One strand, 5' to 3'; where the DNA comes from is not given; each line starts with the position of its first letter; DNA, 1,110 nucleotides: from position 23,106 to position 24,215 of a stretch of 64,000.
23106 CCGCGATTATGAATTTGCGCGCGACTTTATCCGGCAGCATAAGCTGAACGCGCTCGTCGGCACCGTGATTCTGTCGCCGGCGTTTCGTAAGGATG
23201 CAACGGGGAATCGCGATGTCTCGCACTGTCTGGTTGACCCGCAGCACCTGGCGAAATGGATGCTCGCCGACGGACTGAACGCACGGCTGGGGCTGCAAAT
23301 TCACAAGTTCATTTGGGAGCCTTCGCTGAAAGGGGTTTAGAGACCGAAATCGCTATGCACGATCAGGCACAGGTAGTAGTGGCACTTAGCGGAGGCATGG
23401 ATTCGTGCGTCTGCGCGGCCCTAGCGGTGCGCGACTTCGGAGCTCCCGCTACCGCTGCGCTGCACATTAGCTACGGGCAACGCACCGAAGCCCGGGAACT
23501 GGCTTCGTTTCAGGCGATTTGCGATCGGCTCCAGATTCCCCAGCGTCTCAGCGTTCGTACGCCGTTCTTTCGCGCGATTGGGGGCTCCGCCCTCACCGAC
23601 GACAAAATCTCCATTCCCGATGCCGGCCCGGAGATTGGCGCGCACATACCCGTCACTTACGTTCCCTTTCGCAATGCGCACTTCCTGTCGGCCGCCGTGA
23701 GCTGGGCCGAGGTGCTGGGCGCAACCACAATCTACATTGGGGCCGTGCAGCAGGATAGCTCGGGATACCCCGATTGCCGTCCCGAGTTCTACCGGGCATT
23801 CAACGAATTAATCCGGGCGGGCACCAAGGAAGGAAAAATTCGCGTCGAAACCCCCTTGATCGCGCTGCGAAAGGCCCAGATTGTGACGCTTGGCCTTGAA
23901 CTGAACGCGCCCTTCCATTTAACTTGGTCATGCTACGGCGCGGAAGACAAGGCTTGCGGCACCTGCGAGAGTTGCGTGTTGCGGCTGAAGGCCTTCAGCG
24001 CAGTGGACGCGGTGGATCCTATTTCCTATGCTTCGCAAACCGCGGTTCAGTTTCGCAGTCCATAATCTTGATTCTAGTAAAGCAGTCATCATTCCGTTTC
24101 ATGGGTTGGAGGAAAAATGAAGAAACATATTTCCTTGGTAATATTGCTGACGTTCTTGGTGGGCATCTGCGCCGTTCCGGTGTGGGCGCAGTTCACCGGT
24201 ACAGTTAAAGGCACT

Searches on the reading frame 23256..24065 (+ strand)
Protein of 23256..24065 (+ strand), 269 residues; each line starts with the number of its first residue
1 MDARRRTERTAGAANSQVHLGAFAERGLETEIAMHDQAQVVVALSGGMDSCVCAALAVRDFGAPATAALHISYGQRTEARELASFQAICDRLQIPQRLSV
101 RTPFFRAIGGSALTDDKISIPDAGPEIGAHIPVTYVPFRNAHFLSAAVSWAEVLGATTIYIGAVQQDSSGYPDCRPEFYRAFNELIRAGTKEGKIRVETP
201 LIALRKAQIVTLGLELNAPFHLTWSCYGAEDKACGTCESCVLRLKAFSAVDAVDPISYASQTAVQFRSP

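Call 50: search_protein_families(library=pfam, proteins=[window:23256-24065:+], max_evalue=0.00001)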
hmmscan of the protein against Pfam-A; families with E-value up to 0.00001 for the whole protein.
window:23256-24065:+ (269 aa): 2 families
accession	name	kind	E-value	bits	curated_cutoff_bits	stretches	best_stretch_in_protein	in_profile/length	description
PF06508.19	QueC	-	4.1e-69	232.7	22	1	40-249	2-208/210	Queuosine biosynthesis protein QueC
PF02540.23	NAD_synthase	-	1.4e-07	31.4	21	1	27-101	8-81/242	NAD synthase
